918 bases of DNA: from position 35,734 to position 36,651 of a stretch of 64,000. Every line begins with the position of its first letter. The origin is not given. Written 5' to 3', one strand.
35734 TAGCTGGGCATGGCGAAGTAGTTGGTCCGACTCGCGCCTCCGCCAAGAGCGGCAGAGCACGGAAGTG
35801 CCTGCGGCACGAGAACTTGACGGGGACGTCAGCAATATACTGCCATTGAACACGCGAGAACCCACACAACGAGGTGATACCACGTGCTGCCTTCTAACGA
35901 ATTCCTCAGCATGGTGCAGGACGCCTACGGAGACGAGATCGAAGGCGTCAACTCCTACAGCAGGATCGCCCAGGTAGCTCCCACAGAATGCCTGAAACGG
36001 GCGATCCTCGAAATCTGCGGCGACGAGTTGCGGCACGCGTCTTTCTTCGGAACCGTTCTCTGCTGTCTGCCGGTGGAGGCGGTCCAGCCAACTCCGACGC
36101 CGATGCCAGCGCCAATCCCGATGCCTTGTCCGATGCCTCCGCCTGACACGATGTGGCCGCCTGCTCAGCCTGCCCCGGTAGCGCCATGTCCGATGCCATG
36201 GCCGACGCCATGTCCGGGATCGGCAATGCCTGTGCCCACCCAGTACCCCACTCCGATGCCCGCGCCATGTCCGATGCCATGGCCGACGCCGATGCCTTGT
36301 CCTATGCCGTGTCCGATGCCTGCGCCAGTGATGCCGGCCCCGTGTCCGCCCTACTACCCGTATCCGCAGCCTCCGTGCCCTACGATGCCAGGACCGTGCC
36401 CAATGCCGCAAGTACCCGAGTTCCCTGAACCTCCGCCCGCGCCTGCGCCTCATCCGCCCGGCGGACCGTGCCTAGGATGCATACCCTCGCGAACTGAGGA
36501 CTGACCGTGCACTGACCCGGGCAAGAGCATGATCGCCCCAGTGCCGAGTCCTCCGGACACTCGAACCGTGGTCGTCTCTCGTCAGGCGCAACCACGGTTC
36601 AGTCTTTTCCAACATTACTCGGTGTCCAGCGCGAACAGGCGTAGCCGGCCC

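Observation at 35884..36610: Novel ferritin-like / Cys-Pro-Met tandem-repeat protein divergent from copA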

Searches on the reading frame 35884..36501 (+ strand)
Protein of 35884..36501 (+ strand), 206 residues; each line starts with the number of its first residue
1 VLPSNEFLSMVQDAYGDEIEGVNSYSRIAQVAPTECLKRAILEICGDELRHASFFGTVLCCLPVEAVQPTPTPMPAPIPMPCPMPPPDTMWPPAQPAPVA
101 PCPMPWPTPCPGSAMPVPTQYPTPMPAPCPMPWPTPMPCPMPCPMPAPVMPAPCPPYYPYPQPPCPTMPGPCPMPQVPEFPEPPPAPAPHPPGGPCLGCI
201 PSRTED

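Call 3: search_protein_families(library=pfam, proteins=[window:35884-36501:+], max_evalue=10)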
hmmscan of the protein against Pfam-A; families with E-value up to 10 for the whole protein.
window:35884-36501:+ (206 aa): 1 family
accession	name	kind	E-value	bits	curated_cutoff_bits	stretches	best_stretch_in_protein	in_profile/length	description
PF02915.23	Rubrerythrin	-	0.16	12.8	22.8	1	12-56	4-50/137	Rubrerythrin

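Call 4: search_protein_families(library=ncbifam, proteins=[window:35884-36501:+], max_evalue=10)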
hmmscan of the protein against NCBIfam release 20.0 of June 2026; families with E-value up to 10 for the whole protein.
window:35884-36501:+ (206 aa): 1 family
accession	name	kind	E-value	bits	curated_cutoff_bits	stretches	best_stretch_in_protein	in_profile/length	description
NF058679.1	EncB_fam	subfamily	0.24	11.4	90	1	4-60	18-74/117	encapsulin nanocompartment ferritin-likeEncB family encapsulin nanocompartment ferritin-like cargo protein cargo protein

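Call 6: find_homologous_proteins(query=window:35884-36501:+, max_evalue=0.01)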
Query window:35884-36501:+ (206 aa): 2 proteins with E <= 0.01 among 454 candidates.
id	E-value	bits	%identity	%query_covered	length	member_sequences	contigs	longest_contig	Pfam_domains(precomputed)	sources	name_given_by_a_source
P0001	5.6e-53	198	70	68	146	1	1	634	-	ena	-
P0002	2.2e-34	137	81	37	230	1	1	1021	-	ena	-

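Call 9: find_related_loci(query=window:35884-36501:+, collection=genome_contigs, flank=10000)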
Query window:35884-36501:+ (206 aa) in genome_contigs; peptide patterns used: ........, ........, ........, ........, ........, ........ (x = any residue, [..] = any of these).
425 stretches matched a pattern; 2 encode a relative of the query (tblastn E <= 1e-3); 2 distinct loci.
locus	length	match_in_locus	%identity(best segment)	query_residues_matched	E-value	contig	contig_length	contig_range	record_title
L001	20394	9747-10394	71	1-206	2e-47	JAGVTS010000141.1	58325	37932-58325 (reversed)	MAG: Bacillota bacterium isolate THP_Bin_8 THP_Bin_8_scaffold_50, whole genome shotgun sequence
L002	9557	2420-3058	74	1-206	5e-35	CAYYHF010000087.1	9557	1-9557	MAG TPA_asm: uncultured Clostridia bacterium isolate binchicken_co139_230 genome assembly, contig: NODE_16521_length_955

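Call 22: find_homologous_proteins(query=A2, max_evalue=0.001)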
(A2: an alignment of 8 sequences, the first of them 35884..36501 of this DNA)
Query A2 (8 sequences) (206 aa, profile of the alignment): 10 proteins with E <= 0.001 among 2721 candidates.
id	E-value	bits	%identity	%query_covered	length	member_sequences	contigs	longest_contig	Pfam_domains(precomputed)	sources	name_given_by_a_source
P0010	5.9e-63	231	40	90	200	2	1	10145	-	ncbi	-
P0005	5.4e-61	224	57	30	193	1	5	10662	-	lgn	-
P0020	7.6e-56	207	36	84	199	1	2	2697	-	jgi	-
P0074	6.6e-54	201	49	29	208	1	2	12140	-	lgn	-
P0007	1.8e-53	200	31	90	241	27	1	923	PF02915.24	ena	-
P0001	5.8e-47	178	70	68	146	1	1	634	-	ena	-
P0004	8.4e-41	158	40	75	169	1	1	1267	-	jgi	-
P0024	9.1e-41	158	36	66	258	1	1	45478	-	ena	-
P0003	7.5e-37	145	76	42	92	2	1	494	-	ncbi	-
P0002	9.6e-33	132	81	37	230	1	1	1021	-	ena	-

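Call 25: find_encoding_contigs(protein=P0074, flank=8000, max_places=3)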
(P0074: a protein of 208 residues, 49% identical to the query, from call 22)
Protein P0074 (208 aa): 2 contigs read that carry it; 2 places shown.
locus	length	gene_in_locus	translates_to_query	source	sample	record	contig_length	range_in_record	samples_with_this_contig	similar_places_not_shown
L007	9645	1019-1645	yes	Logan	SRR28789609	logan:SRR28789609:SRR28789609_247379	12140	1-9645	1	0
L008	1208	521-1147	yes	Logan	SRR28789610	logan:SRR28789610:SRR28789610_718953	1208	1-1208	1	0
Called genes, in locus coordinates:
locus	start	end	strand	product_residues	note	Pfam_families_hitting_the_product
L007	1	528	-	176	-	?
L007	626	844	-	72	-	PF00403:HMA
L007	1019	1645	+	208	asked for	-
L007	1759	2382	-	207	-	PF01569:PAP2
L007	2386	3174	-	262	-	PF03099:BPL_LplA_LipB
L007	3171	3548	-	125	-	PF02152:FolB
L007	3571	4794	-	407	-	PF00809:Pterin_bind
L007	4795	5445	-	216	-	PF04961:FTCD_C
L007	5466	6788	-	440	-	PF01979:Amidohydro_1, PF07969:Amidohydro_3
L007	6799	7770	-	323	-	PF07837:FTCD_N, PF02971:FTCD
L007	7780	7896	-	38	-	-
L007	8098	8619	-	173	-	-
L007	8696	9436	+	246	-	PF01891:CbiM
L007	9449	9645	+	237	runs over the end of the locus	PF02361:CbiQ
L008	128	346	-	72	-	PF00403:HMA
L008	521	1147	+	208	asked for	-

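Call 29: find_encoding_contigs(protein=window:35884-36501:+, flank=10000, max_places=4)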
Protein window:35884-36501:+ (206 aa): 6 contigs read that carry it; 4 places shown.
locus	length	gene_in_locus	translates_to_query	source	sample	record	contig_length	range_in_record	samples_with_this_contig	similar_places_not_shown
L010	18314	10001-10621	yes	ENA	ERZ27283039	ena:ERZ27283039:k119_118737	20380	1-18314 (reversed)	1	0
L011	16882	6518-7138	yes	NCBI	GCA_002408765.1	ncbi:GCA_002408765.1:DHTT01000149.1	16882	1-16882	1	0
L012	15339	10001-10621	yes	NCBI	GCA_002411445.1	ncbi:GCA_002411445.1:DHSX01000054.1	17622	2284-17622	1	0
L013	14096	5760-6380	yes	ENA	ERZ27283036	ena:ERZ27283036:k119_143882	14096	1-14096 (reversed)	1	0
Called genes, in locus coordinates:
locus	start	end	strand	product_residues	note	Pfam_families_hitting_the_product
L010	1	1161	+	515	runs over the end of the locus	PF01039:Carboxyl_trans, PF03255:ACCA, PF06833:MdcE (weak)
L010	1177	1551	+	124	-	PF04277:OAD_gamma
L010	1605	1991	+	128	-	-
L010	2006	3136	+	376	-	PF03977:OAD_beta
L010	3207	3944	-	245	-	-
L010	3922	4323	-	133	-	PF00903:Glyoxalase, PF13468:Glyoxalase_3, PF13669:Glyoxalase_4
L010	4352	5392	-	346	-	-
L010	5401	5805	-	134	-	PF02310:B12-binding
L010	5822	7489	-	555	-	PF01642:MM_CoA_mutase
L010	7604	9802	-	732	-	PF00403:HMA, PF00122:E1-E2_ATPase, PF00702:Hydrolase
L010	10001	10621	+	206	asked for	-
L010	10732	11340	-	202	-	PF01569:PAP2, PF22778:VCPO_2nd (faint)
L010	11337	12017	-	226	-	PF03099:BPL_LplA_LipB, PF02237:BPL_C (weak)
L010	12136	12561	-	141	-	PF02152:FolB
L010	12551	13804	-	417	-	PF00809:Pterin_bind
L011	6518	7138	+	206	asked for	-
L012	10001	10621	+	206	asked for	-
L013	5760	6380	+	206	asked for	-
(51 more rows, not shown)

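Call 40: predict_structure(alignment_id=A3)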
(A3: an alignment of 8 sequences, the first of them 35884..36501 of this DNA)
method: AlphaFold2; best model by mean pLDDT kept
length: 206 residues; sequences in the alignment: 8
mean_pLDDT: 70.9   pTM: 0.34
mean pLDDT of the five models: 70.9, 62.5, 61.6, 60.2, 59.2
residues with pLDDT >= 90: 53; 70-90: 28; 50-70: 110; < 50: 15
segments of 3 or more residues with pLDDT < 50: 66-69
pLDDT, mean of each block of 10 residues (from residue 1): 87 97 98 98 98 93 58 57 57 60 55 51 59 67 66 60 58 72 79 61 51
secondary structure, 60 per line:
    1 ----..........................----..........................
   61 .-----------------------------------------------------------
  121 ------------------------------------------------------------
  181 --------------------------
elements in order: H5-30 H35-61

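Call 41: find_related_loci(query=A3, collection=metagenome_contigs, flank=6000)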
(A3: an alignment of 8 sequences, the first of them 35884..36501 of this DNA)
Query A3 (206 aa) in metagenome_contigs; peptide patterns used: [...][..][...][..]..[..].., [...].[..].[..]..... (x = any residue, [..] = any of these).
354 stretches matched a pattern; 32 encode a relative of the query (tblastn E <= 1e-3); 32 distinct loci.
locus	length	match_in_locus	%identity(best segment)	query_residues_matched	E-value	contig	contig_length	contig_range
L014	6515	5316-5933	99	1-206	3e-123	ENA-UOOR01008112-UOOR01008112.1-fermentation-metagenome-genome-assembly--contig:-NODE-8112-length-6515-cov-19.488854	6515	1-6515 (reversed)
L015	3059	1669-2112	66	1-146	1e-51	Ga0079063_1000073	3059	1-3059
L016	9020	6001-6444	66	1-146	2e-51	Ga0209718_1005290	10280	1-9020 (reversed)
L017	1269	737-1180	66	1-146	7e-54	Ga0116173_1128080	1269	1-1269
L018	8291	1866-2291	67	1-146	4e-50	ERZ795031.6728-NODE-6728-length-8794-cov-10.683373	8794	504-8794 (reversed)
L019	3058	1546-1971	67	1-146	4e-50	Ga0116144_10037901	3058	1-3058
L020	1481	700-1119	71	1-144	8e-51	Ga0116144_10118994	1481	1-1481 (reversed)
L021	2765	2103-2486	67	1-126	3e-48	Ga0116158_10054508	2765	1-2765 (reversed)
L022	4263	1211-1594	67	1-126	1e-47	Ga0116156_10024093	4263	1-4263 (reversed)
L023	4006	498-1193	64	1-206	4e-42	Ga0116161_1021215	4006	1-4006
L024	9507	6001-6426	68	1-146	3e-51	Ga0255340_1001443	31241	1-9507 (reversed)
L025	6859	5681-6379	61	1-206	9e-42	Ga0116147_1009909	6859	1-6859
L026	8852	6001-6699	61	1-206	9e-42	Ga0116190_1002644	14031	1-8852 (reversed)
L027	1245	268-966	61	1-206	3e-43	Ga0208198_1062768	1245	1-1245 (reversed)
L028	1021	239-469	79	1-77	5e-42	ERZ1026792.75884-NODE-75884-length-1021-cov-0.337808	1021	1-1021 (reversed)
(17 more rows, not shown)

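Call 48: fold_search(model_id=the predicted structure, library=pdb)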
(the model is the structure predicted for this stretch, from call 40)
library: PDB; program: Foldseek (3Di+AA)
matches with E <= 10: 281; with E <= 0.001: 0
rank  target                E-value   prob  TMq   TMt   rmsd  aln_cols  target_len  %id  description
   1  5n5e_A                3.6e-02  1.00  0.27  0.55   3.5        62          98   21  Crystal structure of encapsulated ferritin domain from Pyrococcus furiosus PFC_05175 (released 2018-01-24)
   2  5n5e_D                5.6e-02  1.00  0.26  0.54   3.5        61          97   21  Crystal structure of encapsulated ferritin domain from Pyrococcus furiosus PFC_05175 (released 2018-01-24)
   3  7s5c_F                1.4e-01  1.00  0.25  0.85   0.8        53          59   17  M. xanthus ferritin-like protein EncB (released 2022-02-02)
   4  7s5k_B                1.7e-01  1.00  0.25  0.77   0.7        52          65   17  M. xanthus ferritin-like protein EncB (released 2022-02-02)
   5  7s5k_E                1.8e-01  1.00  0.25  0.76   0.8        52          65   17  M. xanthus ferritin-like protein EncB (released 2022-02-02)
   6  3k6c_A                2.1e-01  1.00  0.26  0.56   2.3        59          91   19  Crystal structure of protein ne0167 from nitrosomonas europaea (released 2009-10-27)
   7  7s5c_E                2.4e-01  1.00  0.25  0.76   0.7        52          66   17  M. xanthus ferritin-like protein EncB (released 2022-02-02)
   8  7s5c_D                2.4e-01  1.00  0.25  0.80   0.9        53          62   17  M. xanthus ferritin-like protein EncB (released 2022-02-02)
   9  7s5c_C                2.4e-01  1.00  0.25  0.77   0.8        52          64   17  M. xanthus ferritin-like protein EncB (released 2022-02-02)
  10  7s8t_J                2.4e-01  1.00  0.29  0.69   1.3        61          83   20  M. xanthus ferritin-like protein EncC (released 2022-02-02)
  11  7s8t_B                2.4e-01  1.00  0.29  0.72   2.3        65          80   18  M. xanthus ferritin-like protein EncC (released 2022-02-02)
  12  7s5c_H                2.6e-01  1.00  0.25  0.80   0.9        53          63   17  M. xanthus ferritin-like protein EncB (released 2022-02-02)
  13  7s5c_A                2.8e-01  1.00  0.25  0.76   0.8        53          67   17  M. xanthus ferritin-like protein EncB (released 2022-02-02)
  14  7s5k_C                2.9e-01  1.00  0.25  0.73   0.8        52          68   17  M. xanthus ferritin-like protein EncB (released 2022-02-02)
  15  7s5c_G                3.1e-01  1.00  0.25  0.81   0.8        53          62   17  M. xanthus ferritin-like protein EncB (released 2022-02-02)
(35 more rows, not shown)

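Call 62: list_cluster_members(proteins=[window:35884-36501:+, P0010, P0007])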
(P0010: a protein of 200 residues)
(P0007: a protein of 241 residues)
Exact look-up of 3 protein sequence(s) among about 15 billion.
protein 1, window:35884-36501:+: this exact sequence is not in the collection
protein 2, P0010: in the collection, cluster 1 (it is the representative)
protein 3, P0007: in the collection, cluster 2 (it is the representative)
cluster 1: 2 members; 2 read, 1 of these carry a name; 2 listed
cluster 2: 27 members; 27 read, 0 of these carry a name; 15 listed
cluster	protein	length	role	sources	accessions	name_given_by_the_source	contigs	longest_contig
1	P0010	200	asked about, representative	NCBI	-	-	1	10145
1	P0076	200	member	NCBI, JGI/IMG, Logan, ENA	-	hypothetical protein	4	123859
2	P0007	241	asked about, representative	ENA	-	-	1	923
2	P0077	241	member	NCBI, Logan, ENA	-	-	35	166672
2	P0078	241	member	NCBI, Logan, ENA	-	-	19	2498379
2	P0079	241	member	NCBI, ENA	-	-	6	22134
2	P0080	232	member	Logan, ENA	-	-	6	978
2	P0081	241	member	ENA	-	-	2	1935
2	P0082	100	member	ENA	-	-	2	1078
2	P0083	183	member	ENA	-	-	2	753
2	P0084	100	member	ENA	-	-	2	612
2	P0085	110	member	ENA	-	-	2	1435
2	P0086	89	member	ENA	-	-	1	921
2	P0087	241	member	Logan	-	-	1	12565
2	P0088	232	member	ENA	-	-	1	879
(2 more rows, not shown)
